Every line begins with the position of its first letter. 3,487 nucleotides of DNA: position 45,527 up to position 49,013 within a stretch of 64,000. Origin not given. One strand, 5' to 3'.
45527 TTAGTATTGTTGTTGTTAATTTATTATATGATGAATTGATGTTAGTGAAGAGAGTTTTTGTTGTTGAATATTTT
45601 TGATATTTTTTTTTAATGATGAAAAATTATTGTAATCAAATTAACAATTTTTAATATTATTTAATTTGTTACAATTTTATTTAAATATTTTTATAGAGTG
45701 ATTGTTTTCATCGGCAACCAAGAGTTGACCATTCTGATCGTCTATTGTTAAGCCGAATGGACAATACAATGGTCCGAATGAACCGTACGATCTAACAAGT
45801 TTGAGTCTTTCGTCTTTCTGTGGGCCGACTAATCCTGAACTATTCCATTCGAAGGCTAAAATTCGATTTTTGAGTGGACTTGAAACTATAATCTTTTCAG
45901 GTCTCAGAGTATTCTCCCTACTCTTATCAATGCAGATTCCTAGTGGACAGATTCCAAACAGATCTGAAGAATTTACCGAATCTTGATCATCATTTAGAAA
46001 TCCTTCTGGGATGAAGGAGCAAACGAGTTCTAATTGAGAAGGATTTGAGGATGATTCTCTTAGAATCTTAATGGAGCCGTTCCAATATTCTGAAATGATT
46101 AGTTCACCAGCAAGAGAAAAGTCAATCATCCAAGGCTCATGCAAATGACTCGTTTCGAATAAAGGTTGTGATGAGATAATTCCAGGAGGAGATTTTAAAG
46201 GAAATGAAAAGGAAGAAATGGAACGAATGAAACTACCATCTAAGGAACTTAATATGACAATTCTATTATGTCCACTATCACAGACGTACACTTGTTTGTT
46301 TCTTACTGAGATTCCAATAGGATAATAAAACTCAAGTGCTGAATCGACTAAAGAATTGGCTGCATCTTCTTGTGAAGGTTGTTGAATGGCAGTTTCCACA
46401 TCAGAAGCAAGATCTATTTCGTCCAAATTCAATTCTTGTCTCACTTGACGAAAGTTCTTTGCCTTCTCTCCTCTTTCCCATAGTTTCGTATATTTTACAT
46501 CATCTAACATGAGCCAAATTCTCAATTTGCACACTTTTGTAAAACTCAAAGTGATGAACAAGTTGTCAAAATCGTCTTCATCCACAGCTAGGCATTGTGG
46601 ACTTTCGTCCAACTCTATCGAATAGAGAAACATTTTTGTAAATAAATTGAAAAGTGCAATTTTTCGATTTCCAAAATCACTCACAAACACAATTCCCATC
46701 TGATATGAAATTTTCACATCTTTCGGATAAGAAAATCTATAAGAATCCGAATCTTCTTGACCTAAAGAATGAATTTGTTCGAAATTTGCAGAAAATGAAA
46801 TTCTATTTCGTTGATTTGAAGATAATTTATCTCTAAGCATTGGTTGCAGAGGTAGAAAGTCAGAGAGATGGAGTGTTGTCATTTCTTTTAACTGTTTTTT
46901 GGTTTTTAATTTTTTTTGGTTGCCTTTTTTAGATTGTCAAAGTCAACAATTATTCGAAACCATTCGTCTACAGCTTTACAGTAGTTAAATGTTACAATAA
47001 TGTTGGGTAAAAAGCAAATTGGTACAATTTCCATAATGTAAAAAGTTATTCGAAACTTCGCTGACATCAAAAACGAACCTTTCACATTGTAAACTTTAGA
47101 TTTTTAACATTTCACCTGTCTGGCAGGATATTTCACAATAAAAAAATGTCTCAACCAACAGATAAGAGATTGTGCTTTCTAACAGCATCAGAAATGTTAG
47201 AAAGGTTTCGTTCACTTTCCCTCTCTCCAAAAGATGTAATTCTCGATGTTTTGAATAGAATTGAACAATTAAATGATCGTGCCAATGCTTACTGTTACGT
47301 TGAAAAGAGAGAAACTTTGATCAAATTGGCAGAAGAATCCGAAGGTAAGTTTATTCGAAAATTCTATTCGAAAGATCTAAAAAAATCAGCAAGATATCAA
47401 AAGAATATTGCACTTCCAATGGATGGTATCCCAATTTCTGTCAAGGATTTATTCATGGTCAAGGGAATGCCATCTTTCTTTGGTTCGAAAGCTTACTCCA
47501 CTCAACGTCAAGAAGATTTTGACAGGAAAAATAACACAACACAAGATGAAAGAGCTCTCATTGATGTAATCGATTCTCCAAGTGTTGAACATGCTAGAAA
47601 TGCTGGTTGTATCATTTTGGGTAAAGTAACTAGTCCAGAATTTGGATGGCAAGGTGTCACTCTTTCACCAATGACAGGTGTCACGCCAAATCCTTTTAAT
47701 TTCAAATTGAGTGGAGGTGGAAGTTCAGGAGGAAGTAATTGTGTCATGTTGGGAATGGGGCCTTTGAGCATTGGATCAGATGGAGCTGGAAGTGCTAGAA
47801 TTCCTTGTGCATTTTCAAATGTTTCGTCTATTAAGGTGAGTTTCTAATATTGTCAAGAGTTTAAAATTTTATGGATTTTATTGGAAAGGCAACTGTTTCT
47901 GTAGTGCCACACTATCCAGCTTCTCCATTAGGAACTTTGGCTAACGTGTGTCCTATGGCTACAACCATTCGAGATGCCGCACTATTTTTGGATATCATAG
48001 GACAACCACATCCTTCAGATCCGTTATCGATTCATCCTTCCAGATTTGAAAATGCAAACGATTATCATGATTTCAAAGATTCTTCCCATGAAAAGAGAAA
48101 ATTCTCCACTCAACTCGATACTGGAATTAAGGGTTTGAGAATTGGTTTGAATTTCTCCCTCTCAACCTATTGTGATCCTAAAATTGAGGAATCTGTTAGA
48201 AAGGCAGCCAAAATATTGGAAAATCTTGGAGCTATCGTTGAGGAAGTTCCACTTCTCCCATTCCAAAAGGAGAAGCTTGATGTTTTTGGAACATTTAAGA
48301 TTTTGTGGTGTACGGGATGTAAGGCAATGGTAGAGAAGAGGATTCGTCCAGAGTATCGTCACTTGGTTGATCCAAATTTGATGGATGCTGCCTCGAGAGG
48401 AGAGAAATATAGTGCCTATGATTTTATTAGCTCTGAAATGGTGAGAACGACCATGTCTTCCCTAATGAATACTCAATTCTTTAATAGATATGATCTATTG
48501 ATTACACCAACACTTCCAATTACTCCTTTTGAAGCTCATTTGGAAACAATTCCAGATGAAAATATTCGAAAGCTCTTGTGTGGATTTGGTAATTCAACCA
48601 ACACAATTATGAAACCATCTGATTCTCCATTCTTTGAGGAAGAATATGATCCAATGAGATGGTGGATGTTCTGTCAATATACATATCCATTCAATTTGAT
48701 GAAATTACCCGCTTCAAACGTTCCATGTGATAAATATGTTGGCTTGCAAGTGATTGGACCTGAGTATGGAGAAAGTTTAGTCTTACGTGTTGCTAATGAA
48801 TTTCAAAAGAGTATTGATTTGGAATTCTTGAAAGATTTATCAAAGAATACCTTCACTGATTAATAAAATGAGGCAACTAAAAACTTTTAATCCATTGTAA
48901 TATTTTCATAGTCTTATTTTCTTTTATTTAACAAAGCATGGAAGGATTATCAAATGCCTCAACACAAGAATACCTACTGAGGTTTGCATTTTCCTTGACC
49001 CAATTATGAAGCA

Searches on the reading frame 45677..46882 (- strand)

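Call 68: search_protein_families(library=pfam, proteins=[window:45677-46882:-], max_evalue=0.00001)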
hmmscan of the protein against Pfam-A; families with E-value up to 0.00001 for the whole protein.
window:45677-46882:- (401 aa): 1 family
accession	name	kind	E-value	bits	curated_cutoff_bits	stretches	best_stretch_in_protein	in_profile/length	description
PF01436.27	NHL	-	4.2e-21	74.3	20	1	372-400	1-28/28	NHL repeat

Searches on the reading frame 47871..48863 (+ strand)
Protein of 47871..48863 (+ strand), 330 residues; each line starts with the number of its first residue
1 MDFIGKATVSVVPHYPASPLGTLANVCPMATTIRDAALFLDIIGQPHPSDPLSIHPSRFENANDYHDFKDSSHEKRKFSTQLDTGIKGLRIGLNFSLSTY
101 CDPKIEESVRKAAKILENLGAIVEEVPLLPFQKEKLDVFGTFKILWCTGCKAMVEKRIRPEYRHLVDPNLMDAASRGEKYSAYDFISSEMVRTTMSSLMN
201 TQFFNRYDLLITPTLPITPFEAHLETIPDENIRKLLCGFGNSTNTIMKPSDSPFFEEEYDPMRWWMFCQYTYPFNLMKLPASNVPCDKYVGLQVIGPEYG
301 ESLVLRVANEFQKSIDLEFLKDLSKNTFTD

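Call 68: search_protein_families(library=pfam, proteins=[window:47871-48863:+], max_evalue=0.00001)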
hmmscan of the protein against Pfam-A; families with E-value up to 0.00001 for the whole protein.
window:47871-48863:+ (330 aa): 1 family
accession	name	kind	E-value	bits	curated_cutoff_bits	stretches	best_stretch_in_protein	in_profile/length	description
PF01425.27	Amidase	-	1.2e-20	74.4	27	1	6-305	168-445/445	Amidase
